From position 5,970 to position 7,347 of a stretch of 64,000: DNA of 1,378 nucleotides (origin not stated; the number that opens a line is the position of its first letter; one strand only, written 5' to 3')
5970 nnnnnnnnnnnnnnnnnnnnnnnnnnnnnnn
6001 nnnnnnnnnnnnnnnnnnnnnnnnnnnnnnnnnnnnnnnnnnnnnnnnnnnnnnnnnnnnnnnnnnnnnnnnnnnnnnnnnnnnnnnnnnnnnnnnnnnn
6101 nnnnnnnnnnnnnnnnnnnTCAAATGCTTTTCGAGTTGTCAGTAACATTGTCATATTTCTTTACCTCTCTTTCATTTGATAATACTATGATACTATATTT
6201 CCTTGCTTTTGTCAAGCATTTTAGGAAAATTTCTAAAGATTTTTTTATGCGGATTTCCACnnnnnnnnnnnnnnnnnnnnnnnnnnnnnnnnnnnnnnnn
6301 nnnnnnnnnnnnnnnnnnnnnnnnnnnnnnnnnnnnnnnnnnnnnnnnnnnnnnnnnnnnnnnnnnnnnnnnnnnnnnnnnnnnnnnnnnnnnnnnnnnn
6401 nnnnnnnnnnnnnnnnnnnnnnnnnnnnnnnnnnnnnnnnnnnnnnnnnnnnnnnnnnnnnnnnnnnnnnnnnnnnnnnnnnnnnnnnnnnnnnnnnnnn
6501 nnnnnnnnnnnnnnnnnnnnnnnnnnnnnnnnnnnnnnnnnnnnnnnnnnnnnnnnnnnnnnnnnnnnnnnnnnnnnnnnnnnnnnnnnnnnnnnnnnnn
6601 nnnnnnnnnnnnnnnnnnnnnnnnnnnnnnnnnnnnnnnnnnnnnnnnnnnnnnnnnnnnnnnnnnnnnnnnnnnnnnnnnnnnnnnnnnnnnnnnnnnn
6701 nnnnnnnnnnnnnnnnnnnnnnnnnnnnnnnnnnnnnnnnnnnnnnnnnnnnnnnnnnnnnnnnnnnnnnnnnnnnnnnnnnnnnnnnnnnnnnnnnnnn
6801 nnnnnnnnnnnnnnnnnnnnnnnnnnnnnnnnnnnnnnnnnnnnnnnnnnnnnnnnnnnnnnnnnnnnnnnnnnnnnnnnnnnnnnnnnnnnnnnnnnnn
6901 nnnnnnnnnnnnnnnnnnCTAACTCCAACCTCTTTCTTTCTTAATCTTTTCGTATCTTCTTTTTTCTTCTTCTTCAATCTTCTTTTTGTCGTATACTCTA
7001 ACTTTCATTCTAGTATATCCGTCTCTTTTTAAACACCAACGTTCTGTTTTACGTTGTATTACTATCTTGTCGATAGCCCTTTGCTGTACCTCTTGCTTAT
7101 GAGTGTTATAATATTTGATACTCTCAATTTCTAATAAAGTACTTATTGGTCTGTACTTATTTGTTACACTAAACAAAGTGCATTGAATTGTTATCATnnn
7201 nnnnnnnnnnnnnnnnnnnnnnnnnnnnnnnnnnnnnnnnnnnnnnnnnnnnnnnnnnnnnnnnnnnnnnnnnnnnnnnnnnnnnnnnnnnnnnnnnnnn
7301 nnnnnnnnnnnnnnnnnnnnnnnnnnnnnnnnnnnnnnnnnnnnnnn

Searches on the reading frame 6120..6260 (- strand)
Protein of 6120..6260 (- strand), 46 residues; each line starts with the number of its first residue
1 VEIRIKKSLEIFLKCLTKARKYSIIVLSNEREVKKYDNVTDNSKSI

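Call 106: search_protein_families(library=pfam, proteins=[window:6120-6260:-], max_evalue=0.05)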
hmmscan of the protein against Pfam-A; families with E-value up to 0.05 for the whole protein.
window:6120-6260:- (46 aa): 1 family
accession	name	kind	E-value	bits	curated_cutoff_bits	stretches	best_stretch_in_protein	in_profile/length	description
PF24943.1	Fn3_Dep-1_2nd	-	0.034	14.4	27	1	2-34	53-85/97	Dep-1 second Fn3-like domain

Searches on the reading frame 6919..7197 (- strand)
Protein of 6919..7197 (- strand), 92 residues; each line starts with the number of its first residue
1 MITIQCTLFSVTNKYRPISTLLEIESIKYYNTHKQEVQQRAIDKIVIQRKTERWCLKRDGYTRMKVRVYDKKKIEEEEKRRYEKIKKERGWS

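Call 10: search_protein_families(library=pfam, proteins=[window:6919-7197:-], max_evalue=0.01)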
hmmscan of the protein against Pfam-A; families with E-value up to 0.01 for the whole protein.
window:6919-7197:- (92 aa): 0 families

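Call 11: search_protein_families(library=phrogs, proteins=[window:6919-7197:-], max_evalue=0.001)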
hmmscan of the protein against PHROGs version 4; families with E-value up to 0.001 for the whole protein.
window:6919-7197:- (92 aa): 0 families

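Call 91: find_homologous_proteins(query=window:6919-7197:-, max_evalue=0.001)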
Query window:6919-7197:- (92 aa): 40 proteins with E <= 0.001 among 41 candidates.
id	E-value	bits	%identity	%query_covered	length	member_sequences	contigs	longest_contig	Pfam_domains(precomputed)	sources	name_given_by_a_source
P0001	2.7e-52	192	99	100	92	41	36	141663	-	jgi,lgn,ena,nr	jgi:hypothetical protein|nr:MAG TPA: hypothetical protein [Caudoviricetes sp.]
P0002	3.1e-52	192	99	100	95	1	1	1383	-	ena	-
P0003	1.2e-51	190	98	100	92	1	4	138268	-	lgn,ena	-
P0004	1.4e-50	187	96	100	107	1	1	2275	-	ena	-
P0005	1.3e-49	184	96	100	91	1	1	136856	-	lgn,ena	-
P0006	2.0e-49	183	95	100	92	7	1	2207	-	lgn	-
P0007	3.6e-49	182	96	100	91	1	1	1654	-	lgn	-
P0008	1.6e-46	174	89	99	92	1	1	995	-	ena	-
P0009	1.6e-46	174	88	99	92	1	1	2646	-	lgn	-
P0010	1.6e-46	174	88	99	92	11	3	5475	-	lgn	-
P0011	4.8e-46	172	97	95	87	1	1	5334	-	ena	-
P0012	6.4e-46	172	87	99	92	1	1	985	-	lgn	-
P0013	3.8e-41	157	99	76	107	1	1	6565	-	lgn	-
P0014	2.8e-37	144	71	100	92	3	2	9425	-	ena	-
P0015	4.8e-37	144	71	100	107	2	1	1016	-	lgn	-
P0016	1.6e-36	142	70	100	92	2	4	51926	-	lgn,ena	-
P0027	1.7e-28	116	61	100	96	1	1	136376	-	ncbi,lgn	-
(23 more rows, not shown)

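Call 92: find_encoding_contigs(protein=P0016, flank=3000, max_places=2)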
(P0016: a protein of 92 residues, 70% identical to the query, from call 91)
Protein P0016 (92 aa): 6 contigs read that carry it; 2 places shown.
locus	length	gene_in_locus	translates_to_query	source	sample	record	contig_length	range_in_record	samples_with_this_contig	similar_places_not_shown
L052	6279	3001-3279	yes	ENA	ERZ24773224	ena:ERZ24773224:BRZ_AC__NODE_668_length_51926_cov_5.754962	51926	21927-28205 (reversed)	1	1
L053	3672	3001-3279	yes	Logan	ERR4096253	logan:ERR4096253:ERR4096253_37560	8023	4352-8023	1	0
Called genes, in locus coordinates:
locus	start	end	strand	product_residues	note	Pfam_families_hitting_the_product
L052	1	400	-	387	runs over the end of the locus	-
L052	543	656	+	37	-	-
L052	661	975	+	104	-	-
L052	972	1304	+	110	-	-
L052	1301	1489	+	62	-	-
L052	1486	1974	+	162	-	-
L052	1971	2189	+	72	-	-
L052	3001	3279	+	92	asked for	-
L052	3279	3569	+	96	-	-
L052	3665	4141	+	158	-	-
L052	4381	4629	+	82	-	-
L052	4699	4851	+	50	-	-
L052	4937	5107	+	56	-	-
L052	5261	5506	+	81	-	-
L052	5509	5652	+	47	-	-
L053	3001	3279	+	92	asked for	-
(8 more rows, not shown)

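Call 93: find_encoding_contigs(protein=P0027, flank=3000, max_places=2)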
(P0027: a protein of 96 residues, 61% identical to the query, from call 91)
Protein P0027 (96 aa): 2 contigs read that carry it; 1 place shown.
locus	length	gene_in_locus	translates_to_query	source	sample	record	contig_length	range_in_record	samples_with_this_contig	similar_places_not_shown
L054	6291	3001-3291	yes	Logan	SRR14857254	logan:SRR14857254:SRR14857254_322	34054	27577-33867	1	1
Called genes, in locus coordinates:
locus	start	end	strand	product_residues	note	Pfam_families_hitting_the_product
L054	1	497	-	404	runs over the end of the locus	PF27269:YonG_N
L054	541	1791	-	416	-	-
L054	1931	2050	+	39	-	-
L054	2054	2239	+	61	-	-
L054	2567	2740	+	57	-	-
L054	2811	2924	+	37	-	-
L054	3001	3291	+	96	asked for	-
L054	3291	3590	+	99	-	-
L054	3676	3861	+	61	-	-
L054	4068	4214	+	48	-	-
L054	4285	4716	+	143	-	PF06941:NT5C (faint)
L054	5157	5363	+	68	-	-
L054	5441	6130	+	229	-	-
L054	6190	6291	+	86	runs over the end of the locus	PF04014:MazE_antitoxin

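Call 94: find_encoding_contigs(protein=P0010, flank=3000, max_places=2)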
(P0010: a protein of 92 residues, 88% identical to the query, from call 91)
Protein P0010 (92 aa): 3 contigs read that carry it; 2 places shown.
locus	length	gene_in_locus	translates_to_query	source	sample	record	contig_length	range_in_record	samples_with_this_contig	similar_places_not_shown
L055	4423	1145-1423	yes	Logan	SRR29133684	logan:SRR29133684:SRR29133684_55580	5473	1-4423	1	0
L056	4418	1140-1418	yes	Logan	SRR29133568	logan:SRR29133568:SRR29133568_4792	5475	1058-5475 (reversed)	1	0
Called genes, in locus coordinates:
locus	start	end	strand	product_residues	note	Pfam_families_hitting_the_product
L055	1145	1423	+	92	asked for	-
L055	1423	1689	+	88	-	-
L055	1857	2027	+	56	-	-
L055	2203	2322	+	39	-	-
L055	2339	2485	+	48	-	-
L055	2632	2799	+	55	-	-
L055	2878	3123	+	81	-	-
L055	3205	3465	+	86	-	-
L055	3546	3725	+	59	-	-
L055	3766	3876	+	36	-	-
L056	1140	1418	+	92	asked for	-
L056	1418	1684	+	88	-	-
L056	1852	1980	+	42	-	-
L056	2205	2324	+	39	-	-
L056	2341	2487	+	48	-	-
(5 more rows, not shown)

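Call 96: find_encoding_contigs(protein=P0001, flank=1500, max_places=10)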
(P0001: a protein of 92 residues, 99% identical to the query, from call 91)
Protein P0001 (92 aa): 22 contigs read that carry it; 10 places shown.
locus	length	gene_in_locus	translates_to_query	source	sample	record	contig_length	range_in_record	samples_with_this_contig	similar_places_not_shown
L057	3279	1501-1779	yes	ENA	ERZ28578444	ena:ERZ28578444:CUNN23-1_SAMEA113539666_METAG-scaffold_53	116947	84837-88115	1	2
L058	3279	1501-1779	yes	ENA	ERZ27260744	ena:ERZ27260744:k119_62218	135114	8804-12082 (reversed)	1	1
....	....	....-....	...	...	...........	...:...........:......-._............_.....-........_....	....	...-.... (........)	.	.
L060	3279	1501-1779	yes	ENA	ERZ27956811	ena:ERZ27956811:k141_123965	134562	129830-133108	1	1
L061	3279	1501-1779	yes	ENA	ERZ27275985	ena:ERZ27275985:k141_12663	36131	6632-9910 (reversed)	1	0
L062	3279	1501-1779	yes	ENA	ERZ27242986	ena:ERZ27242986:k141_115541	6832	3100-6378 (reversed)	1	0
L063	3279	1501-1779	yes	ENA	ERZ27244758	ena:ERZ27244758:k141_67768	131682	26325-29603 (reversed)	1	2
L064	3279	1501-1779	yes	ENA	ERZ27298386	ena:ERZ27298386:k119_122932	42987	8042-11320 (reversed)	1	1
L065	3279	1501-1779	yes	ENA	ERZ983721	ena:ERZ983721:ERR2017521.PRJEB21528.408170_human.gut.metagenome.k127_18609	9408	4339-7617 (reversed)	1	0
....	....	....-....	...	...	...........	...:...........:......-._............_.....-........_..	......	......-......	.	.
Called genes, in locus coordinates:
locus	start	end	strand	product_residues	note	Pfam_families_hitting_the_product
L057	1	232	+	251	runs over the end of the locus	PF10021:PARG_cat_microb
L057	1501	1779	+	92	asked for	-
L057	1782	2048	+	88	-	-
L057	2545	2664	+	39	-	-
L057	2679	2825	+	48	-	-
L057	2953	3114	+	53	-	-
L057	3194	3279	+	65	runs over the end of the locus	-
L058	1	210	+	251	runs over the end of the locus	PF10021:PARG_cat_microb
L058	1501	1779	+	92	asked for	-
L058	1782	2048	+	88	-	-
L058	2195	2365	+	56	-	-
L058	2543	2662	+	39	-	-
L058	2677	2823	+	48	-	-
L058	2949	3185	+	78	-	-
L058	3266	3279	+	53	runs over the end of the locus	-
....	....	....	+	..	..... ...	-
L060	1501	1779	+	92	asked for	-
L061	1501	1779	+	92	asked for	-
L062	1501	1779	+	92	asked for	-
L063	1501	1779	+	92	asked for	-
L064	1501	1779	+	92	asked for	-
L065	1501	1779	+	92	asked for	-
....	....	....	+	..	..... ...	-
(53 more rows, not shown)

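Call 103: predict_structure(alignment_id=A6)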
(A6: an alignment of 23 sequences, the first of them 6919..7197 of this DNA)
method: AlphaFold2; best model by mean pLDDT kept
length: 92 residues; sequences in the alignment: 23
mean_pLDDT: 87.6   pTM: 0.67
mean pLDDT of the five models: 87.6, 85.9, 85.3, 84.1, 84.0
residues with pLDDT >= 90: 45; 70-90: 45; 50-70: 2; < 50: 0
segments of 3 or more residues with pLDDT < 50: none
pLDDT, mean of each block of 10 residues (from residue 1): 91 87 90 92 93 89 88 78 84 65
secondary structure, 60 per line:
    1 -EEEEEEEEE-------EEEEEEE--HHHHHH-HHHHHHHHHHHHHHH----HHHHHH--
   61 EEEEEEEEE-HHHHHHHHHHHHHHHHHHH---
elements in order: E2-10 E18-24 H27-32 H34-48 H53-58 E61-69 H71-89

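Call 105: fold_search(model_id=the predicted structure, library=pdb)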
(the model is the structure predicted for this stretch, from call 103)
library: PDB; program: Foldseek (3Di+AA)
matches with E <= 10: 115; with E <= 0.001: 0
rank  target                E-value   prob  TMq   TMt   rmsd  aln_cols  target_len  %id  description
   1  2xgp_A                8.3e-01  0.18  0.33  0.09   6.0        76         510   10  Yeast DNA polymerase eta in complex with C8-2-acetylaminofluorene containing DNA (released 2010-11-03)
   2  1qys                  1.5e+00  0.23  0.36  0.36  11.3        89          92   15  Crystal structure of Top7: A computationally designed protein with a novel fold (released 2003-11-25)
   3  3mfi_A                2.0e+00  0.14  0.34  0.09   4.9        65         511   12  DNA Polymerase Eta in Complex With a cis-syn Thymidine Dimer (released 2010-06-23)
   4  3oha_A                2.0e+00  0.14  0.34  0.09   4.9        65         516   12  Yeast DNA polymerase eta inserting dCTP opposite an 8oxoG lesion (released 2010-12-22)
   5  5tv5_A                2.3e+00  0.14  0.32  0.16   4.5        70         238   10  BioW from Aquifex aeoulicus (released 2016-12-07)
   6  3ohb_A                2.3e+00  0.13  0.34  0.09   4.9        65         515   12  Yeast DNA polymerase eta extending from an 8-oxoG lesion (released 2010-12-22)
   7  2jvf_MODEL_1_A        2.4e+00  0.12  0.31  0.30  10.6        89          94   15  Solution structure of M7, a computationally-designed artificial protein (released 2008-08-12)
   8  5tva_B                2.4e+00  0.09  0.27  0.14   4.9        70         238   10  A. aeolicus BioW with AMP and CoA (released 2016-12-07)
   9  4ky3_A                2.8e+00  0.15  0.34  0.22  12.7        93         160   13  Three-dimensional Structure of the orthorhombic crystal of computationally designed insertion domain , Northeast Struc (released 2013-06-19)
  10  6skf_BT               2.9e+00  0.21  0.41  0.48   3.9        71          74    8  Cryo-EM Structure of T. kodakarensis 70S ribosome (released 2020-07-29)
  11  9e9v_B                2.9e+00  0.07  0.21  0.13   4.5        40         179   20  Structural Insights into HIV-1 Vif-Mediated Ubiquitination and Degradation of APOBEC3H (released 2026-03-11)
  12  4brj                  3.1e+00  0.08  0.22  0.17   3.6        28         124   11  Superoxide reductase (Neelaredoxin) from Ignicoccus hospitalis T24K (released 2014-06-11)
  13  7bqc_MODEL_1_A        3.1e+00  0.06  0.26  0.21  11.2       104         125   14  Solution NMR structure of NF4; de novo designed protein with a novel fold (released 2021-03-24)
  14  5w3v_B                3.1e+00  0.05  0.20  0.13   5.0        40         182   18  Crystal Structure of macaque APOBEC3H in complex with RNA (released 2017-10-25)
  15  6pph_5                3.3e+00  0.08  0.28  0.12   6.9        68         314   15  Kaposi's sarcoma-associated herpesvirus (KSHV), C1 penton vertex register, CATC-binding structure (released 2019-09-11)
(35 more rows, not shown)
